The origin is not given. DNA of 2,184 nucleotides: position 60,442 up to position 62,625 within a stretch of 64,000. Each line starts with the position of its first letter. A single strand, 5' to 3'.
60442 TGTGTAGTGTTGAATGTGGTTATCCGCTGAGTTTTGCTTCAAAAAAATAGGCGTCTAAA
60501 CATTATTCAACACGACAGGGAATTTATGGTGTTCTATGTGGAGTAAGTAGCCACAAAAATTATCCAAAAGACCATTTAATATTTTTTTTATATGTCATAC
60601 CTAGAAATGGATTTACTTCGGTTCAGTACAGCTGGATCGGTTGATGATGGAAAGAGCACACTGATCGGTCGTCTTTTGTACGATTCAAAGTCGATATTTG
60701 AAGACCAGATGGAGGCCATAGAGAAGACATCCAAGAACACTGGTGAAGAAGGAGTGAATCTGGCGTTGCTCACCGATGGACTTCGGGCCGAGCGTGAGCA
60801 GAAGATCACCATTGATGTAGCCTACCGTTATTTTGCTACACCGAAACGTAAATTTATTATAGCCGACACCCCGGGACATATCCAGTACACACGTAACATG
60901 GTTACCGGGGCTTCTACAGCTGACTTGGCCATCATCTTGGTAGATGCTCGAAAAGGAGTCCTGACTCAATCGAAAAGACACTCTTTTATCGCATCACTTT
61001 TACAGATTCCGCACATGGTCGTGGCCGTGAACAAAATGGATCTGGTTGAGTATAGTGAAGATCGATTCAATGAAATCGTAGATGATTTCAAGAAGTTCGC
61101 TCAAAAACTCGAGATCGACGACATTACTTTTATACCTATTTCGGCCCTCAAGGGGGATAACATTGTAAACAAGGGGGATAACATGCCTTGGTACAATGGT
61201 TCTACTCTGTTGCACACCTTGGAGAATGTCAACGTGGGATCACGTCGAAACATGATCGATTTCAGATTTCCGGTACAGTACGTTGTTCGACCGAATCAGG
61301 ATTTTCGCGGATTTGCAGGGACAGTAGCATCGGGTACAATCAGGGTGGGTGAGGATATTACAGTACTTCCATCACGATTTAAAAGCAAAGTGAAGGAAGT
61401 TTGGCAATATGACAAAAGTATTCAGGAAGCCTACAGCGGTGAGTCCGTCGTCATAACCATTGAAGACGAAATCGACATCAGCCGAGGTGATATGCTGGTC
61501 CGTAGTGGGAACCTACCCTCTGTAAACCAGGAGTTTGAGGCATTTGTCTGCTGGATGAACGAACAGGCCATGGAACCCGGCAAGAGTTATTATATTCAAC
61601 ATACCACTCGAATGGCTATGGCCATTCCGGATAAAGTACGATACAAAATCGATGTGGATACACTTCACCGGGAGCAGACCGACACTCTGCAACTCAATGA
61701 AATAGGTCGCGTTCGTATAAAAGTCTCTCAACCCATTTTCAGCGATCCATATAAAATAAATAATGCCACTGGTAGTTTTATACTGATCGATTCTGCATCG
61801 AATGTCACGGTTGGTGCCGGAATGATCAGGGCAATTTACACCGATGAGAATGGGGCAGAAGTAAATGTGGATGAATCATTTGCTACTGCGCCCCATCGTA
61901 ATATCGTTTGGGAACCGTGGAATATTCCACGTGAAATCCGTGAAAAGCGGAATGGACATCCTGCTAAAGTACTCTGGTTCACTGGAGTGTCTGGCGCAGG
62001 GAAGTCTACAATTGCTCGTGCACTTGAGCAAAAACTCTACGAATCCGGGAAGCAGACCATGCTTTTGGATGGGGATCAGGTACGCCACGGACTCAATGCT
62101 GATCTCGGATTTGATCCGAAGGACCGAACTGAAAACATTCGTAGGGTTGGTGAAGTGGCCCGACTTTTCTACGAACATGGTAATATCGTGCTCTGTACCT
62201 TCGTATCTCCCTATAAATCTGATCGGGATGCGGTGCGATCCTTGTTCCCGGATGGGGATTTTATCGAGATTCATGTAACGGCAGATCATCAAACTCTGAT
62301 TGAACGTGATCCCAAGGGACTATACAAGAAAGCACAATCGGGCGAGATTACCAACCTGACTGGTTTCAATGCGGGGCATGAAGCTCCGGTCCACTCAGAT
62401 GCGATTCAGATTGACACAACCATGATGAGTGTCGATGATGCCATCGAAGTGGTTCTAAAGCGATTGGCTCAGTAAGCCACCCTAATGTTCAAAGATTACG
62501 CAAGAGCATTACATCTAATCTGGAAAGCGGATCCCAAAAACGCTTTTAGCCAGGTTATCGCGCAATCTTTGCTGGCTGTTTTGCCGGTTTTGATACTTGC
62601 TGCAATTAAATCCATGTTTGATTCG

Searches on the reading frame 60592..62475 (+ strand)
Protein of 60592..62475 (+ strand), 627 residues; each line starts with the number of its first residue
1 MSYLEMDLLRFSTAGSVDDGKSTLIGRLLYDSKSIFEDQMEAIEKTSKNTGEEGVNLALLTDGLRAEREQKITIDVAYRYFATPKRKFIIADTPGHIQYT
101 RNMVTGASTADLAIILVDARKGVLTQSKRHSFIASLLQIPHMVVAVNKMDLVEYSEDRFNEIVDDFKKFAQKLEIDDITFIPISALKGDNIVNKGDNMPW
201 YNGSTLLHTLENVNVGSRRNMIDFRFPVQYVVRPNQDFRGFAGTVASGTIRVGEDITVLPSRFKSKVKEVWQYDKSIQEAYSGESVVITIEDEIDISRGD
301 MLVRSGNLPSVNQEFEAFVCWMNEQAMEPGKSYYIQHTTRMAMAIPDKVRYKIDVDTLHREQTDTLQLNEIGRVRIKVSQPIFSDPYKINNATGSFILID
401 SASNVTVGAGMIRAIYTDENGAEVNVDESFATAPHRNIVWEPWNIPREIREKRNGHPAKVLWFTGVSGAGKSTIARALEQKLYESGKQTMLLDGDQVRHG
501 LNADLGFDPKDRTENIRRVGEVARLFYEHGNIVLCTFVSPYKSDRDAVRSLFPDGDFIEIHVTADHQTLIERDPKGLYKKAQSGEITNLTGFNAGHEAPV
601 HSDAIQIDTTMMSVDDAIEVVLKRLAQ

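Call 36: search_protein_families(library=pfam, proteins=[window:60592-62475:+], max_evalue=0.01)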
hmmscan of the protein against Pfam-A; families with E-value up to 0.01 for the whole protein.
window:60592-62475:+ (627 aa): 19 families
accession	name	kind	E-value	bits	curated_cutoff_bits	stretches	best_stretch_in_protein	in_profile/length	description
PF01583.26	APS_kinase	-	6.3e-57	192.3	21.1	1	459-603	3-148/152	Adenylylsulphate kinase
PF00009.33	GTP_EFTU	-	6.8e-46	156.7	26.5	1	8-192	3-176/188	Elongation factor Tu GTP binding domain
PF22594.2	GTP-eEF1A_C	-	3.1e-26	92.2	27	1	314-413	1-101/101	GTP-eEF1A C-terminal domain-like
PF01926.29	MMR_HSR1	-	4e-08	33.8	21.9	1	16-148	7-113/113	50S ribosome-binding GTPase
PF13238.12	AAA_18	-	8e-07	30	29.4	1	464-572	4-107/128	AAA domain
PF13671.12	AAA_33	-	2.7e-06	28.2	27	1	460-572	1-114/143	AAA domain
PF03144.31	GTP_EFTU_D2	-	3.2e-05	24.7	30.3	1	243-302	6-72/73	Elongation factor Tu domain 2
PF03193.22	RsgA_GTPase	-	0.0002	21.7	30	0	458-482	106-130/174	RsgA GTPase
PF03029.23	ATP_bind_1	-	0.00029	21.2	27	0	85-174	90-190/240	Conserved hypothetical ATP binding protein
PF00448.28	SRP54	-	0.00073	19.7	22.7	0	459-500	2-43/196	SRP54-type protein, GTPase domain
PF06414.18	Zeta_toxin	-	0.00091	19.1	22.3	1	454-499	13-56/199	Zeta toxin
PF00005.33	ABC_tran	-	0.00098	20.2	25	1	457-518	10-63/137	ABC transporter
PF13173.12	AAA_14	-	0.00098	19.6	27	0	459-499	3-42/129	AAA domain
PF14578.12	GTP_EFTU_D4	-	0.0016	18.8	23.8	1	243-302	22-85/86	Elongation factor Tu domain 4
PF03308.22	MeaB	-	0.0025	17.3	23.1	1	458-491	33-66/273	Methylmalonyl Co-A mutase-associated GTPase MeaB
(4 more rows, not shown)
